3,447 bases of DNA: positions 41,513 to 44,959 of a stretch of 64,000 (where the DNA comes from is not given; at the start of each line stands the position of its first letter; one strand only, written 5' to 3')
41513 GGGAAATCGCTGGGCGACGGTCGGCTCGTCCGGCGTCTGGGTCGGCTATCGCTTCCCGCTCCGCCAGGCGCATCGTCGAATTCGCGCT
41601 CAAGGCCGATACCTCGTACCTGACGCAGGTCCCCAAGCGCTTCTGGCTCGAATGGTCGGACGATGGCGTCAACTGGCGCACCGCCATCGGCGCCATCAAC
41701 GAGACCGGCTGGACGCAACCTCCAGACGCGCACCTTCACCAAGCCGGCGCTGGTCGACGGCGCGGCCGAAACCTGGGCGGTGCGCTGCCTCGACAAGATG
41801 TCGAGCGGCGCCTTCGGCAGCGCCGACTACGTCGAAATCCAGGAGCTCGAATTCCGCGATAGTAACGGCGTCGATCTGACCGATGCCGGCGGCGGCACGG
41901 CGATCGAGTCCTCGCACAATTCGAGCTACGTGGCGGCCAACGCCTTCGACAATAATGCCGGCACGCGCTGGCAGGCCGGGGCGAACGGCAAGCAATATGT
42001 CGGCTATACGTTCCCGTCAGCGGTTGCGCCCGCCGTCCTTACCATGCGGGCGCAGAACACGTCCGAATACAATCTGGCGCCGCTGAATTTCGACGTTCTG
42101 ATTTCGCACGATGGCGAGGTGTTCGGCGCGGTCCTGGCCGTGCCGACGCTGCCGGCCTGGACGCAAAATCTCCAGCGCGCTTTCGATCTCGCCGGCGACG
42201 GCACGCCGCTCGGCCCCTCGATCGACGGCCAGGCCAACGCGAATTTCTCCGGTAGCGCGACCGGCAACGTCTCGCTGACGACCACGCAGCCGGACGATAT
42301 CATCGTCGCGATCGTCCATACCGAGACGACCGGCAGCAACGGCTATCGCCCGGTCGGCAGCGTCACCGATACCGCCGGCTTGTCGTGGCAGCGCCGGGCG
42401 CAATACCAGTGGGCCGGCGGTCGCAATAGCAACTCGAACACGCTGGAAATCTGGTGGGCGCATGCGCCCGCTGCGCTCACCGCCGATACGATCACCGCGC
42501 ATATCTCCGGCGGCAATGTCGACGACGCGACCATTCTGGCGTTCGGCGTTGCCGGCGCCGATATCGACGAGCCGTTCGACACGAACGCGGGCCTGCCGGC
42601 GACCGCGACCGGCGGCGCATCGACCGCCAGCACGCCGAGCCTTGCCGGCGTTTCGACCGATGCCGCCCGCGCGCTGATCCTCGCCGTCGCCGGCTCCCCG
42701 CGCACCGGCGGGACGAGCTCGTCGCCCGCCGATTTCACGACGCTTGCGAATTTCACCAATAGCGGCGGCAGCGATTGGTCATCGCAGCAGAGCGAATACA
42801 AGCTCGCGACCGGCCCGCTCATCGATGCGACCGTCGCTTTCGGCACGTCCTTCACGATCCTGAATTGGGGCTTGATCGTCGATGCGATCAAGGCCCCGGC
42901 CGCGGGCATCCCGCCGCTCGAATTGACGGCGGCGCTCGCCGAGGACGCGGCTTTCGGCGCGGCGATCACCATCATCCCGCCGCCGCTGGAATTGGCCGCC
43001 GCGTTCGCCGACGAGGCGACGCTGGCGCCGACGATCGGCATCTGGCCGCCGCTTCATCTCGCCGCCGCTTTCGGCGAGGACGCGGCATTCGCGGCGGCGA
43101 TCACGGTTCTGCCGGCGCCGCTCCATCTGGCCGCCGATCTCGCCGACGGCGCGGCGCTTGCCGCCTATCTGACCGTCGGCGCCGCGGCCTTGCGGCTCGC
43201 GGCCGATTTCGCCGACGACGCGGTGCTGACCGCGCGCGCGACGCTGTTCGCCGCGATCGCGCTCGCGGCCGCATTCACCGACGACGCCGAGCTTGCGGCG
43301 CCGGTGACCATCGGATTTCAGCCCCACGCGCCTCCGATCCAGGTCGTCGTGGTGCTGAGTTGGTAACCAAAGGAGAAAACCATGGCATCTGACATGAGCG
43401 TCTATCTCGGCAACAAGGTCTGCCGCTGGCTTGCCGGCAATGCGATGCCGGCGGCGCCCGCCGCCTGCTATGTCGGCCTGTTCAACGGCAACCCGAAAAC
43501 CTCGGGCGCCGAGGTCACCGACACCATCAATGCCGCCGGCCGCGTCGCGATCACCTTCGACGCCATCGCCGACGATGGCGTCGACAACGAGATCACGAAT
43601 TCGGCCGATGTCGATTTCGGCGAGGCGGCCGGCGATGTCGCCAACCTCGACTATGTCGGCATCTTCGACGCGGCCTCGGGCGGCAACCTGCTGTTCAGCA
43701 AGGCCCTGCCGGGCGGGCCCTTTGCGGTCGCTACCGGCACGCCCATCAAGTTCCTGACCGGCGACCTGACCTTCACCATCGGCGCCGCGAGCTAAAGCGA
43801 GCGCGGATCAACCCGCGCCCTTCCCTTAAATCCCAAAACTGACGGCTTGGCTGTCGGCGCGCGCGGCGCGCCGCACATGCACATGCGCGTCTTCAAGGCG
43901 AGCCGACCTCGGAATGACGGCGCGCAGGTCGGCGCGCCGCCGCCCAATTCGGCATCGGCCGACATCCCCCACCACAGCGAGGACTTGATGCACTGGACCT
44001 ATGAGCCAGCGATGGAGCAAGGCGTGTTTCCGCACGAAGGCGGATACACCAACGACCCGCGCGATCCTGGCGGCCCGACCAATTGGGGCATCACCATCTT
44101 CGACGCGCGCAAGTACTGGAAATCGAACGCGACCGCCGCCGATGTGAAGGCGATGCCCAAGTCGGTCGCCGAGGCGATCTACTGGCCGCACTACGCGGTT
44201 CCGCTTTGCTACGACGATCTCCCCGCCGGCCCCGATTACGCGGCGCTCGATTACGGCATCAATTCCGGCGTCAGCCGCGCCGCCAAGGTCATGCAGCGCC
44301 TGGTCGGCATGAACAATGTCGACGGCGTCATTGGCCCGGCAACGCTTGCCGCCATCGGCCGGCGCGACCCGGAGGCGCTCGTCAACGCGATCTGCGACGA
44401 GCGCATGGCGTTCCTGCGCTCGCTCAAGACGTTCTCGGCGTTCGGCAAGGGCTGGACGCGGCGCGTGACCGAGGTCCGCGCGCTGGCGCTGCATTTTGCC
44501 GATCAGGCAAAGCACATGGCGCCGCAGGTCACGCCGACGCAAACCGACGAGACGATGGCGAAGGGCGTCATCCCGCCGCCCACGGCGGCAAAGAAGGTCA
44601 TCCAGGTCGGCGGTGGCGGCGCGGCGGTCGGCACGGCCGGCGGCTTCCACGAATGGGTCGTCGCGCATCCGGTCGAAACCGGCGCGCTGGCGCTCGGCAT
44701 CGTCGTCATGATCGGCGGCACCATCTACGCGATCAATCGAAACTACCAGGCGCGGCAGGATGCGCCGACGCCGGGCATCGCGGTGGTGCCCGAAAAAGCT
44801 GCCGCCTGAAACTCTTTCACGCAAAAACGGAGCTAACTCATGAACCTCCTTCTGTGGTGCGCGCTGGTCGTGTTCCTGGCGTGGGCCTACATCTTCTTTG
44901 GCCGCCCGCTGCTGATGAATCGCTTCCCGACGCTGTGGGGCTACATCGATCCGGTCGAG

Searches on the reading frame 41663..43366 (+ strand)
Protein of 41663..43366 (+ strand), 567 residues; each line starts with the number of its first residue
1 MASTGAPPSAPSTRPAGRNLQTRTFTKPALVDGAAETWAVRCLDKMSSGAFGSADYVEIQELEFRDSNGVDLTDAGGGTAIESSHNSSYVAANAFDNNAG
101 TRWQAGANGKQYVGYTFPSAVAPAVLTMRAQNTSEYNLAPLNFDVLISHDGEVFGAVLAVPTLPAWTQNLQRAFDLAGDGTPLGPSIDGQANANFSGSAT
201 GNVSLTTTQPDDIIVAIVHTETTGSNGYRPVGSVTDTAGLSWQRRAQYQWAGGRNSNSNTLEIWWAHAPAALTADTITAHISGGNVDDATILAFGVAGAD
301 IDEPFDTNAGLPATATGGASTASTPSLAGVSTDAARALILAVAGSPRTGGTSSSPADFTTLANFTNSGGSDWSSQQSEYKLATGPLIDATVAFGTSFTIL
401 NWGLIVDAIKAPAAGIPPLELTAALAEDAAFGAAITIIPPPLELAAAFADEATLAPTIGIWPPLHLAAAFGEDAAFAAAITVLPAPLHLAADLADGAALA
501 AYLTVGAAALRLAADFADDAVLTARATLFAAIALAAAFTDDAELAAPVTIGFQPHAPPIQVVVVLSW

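Call 16: search_protein_families(library=pfam, proteins=[window:41663-43366:+], max_evalue=0.01)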
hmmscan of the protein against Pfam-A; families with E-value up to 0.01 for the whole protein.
window:41663-43366:+ (567 aa): 1 family
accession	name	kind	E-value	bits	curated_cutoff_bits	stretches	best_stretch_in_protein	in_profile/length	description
PF00754.31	F5_F8_type_C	-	0.00028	21.4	28.2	1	82-159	4-82/127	F5/8 type C domain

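Call 29: search_protein_families(library=phrogs, proteins=[window:41663-43366:+], max_evalue=0.01)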
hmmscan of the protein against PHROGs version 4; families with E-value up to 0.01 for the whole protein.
window:41663-43366:+ (567 aa): 2 families
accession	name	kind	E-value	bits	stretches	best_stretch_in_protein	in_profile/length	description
phrog_12736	-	head and packaging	8.2e-09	35.3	1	53-155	435-542/762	virion structural protein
phrog_17517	-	tail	2.8e-08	34.2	1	78-177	27-127/227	tail protein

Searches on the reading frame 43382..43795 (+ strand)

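Call 29: search_protein_families(library=phrogs, proteins=[window:43382-43795:+], max_evalue=0.01)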
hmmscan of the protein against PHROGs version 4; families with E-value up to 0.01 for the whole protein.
window:43382-43795:+ (137 aa): 1 family
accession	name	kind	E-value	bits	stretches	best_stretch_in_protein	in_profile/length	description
phrog_240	-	head and packaging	4e-19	70.2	1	1-136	59-191/200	head protein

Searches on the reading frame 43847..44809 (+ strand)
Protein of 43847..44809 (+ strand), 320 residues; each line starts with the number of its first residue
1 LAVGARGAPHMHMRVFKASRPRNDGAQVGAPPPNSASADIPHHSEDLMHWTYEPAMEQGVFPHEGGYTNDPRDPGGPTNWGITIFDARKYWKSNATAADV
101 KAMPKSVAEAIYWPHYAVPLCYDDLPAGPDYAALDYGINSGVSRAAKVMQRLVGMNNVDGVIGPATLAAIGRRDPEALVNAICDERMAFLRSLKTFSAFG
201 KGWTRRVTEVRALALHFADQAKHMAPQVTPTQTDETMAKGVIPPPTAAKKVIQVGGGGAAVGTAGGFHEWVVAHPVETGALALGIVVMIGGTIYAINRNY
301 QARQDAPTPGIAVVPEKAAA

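Call 29: search_protein_families(library=phrogs, proteins=[window:43847-44809:+], max_evalue=0.01)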
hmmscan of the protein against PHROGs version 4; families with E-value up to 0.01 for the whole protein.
window:43847-44809:+ (320 aa): 3 families
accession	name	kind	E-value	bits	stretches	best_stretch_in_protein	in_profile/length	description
phrog_315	-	lysis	3.6e-43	149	1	58-302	340-589/677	endolysin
phrog_12853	-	unknown function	1.1e-15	59.2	1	60-170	10-129/131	-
phrog_1493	-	lysis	0.0028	17.9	1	87-246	241-379/394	endolysin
